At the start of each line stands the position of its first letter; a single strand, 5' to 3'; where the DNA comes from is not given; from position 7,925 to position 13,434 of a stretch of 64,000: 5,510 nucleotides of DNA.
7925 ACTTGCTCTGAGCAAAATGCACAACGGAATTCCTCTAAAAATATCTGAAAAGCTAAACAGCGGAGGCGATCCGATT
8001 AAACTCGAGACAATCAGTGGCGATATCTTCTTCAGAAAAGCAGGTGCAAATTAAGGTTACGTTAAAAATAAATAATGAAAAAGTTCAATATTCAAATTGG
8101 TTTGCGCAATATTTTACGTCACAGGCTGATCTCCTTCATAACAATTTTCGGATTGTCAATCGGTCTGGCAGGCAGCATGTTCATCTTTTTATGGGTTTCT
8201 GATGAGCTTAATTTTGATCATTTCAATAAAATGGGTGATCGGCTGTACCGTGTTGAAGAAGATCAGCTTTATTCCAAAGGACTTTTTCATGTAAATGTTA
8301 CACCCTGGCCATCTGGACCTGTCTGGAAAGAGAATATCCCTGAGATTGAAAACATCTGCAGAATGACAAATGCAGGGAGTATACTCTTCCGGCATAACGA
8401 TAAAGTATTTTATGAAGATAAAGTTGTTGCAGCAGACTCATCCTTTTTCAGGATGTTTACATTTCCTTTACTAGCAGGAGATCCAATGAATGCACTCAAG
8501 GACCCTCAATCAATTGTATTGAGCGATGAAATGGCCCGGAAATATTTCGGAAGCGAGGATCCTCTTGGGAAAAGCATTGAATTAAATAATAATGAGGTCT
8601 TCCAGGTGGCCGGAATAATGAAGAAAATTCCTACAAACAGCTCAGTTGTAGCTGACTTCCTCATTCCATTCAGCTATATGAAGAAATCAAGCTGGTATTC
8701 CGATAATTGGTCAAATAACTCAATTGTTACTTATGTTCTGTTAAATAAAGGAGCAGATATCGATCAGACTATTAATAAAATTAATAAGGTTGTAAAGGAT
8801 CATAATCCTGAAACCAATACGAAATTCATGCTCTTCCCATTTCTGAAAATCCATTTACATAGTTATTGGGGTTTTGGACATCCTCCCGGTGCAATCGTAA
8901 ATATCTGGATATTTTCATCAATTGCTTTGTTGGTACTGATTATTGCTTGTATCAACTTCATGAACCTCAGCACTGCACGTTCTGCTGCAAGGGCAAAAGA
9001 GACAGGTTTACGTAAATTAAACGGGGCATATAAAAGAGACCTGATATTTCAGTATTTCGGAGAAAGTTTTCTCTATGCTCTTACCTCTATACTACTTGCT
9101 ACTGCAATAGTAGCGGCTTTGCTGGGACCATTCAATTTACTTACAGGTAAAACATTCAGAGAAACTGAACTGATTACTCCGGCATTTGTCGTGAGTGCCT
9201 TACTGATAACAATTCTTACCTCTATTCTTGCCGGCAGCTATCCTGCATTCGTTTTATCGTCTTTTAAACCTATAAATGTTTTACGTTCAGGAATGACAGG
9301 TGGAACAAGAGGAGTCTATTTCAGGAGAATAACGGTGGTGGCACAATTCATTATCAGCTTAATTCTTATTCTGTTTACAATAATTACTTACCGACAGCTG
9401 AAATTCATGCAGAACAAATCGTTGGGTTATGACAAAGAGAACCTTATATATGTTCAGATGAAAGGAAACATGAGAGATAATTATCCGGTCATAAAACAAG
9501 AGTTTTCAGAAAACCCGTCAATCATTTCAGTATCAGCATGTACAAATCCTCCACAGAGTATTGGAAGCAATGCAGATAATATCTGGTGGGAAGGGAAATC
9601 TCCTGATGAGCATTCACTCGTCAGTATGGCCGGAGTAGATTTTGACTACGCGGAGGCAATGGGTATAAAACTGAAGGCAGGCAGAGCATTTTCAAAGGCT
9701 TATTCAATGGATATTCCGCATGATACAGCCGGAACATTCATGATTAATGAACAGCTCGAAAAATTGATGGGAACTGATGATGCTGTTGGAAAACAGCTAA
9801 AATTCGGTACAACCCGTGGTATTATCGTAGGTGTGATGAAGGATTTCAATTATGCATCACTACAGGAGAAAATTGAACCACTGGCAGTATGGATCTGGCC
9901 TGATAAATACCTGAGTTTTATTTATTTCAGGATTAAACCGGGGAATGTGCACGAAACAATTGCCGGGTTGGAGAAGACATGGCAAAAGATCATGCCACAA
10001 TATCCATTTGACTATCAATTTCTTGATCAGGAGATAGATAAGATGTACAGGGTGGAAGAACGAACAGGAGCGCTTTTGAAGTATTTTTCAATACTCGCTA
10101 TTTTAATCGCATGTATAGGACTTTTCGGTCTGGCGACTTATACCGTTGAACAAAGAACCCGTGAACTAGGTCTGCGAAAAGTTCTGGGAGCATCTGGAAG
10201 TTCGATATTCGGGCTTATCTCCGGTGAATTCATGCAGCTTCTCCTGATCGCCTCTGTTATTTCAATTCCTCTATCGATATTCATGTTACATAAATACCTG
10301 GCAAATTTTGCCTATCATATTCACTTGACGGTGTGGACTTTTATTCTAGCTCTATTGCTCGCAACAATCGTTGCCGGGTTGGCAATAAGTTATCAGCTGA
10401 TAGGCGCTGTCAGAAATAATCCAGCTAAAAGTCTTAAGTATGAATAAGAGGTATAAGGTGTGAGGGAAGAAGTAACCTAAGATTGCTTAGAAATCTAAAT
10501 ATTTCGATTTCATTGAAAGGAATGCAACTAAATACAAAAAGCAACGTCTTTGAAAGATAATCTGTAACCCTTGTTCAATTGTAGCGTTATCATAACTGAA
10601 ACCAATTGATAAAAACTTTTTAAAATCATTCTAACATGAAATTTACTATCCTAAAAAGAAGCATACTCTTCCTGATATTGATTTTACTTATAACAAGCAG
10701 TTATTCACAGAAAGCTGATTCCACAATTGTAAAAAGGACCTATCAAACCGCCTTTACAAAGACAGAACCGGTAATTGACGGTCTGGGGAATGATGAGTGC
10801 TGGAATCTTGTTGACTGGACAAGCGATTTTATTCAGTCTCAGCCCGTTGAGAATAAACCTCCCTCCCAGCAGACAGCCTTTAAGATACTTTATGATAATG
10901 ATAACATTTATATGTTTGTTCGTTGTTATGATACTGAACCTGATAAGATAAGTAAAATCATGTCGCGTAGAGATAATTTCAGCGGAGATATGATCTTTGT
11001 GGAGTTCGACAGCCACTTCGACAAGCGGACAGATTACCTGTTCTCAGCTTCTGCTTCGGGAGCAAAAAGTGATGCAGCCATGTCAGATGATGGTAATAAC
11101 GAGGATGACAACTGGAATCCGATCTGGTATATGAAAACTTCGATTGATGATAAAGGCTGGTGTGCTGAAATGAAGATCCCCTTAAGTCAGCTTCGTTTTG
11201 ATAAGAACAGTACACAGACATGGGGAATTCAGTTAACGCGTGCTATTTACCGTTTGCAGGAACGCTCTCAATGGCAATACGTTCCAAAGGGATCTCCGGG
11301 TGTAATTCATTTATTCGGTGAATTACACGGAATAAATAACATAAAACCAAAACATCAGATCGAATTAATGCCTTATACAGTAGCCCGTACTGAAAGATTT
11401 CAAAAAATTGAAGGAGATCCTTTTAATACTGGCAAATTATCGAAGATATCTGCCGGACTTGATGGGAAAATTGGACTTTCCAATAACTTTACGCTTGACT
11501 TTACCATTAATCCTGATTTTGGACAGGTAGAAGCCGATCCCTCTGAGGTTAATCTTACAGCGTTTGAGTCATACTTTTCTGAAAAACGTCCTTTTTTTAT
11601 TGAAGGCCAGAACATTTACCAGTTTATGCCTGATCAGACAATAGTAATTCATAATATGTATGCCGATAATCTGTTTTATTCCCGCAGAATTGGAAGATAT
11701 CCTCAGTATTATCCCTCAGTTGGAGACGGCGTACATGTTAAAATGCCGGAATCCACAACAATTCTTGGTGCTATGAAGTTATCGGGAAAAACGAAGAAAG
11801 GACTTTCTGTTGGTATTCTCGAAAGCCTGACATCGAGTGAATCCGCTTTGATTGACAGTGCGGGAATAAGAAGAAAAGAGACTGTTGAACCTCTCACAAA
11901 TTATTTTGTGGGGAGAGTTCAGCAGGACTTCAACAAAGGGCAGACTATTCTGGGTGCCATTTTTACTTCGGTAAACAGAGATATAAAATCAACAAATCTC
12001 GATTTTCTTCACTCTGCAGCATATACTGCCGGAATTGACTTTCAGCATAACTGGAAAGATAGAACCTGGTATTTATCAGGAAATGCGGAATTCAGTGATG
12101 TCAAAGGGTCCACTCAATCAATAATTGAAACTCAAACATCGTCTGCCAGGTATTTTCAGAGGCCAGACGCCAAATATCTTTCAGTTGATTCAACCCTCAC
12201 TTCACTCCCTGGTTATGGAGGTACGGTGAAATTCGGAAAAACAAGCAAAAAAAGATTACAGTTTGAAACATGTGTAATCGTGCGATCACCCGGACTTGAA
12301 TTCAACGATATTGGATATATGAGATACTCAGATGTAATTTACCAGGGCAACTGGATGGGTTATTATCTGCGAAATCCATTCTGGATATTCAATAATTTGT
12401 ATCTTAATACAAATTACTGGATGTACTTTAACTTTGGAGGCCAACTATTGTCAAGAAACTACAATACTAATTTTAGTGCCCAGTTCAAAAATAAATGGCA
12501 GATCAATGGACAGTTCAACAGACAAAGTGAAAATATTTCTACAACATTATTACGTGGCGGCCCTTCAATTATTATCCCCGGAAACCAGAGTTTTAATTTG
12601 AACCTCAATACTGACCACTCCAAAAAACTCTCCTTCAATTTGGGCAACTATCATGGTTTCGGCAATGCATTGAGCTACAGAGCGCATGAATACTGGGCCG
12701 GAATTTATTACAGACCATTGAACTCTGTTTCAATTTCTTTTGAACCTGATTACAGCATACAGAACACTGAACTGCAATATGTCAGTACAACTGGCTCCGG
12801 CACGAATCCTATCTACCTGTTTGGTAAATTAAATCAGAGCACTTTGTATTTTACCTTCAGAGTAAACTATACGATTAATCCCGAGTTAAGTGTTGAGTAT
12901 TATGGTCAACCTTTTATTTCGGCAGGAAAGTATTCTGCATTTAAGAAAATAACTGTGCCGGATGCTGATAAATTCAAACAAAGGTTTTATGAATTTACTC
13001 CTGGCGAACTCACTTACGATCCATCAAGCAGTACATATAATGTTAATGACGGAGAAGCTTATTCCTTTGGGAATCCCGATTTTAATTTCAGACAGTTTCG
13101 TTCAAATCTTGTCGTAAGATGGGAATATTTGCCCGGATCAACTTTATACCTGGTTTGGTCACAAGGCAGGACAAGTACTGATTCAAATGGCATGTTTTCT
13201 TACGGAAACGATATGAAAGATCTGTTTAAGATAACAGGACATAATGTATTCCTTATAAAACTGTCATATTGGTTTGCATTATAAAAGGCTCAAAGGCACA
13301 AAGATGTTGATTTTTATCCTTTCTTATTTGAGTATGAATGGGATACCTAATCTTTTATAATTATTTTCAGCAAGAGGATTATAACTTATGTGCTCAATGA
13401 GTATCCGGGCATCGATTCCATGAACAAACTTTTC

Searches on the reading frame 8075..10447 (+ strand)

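Call 77: search_protein_families(library=pfam, proteins=[window:8075-10447:+], max_evalue=0.000001)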
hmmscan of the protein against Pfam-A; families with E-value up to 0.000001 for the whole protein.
window:8075-10447:+ (790 aa): 2 families
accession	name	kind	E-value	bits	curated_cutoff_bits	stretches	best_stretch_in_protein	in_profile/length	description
PF12704.14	MacB_PCD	-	4.7e-36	125.5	27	1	20-238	1-206/207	MacB-like periplasmic core domain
PF02687.27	FtsX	-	2.1e-23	83.1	25.5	2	282-397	2-118/120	FtsX-like permease C-terminal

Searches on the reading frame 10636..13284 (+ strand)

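Call 77: search_protein_families(library=pfam, proteins=[window:10636-13284:+], max_evalue=0.000001)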
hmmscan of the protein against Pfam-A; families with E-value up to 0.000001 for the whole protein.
window:10636-13284:+ (882 aa): 2 families
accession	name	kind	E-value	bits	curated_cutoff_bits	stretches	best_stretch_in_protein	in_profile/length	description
PF19313.5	DUF5916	-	1.7e-73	248.7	22.6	1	242-879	5-562/572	Domain of unknown function (DUF5916)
PF06452.16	CBM9_1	-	2e-08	34.8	23.4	1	47-199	1-145/185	Carbohydrate family 9 binding domain-like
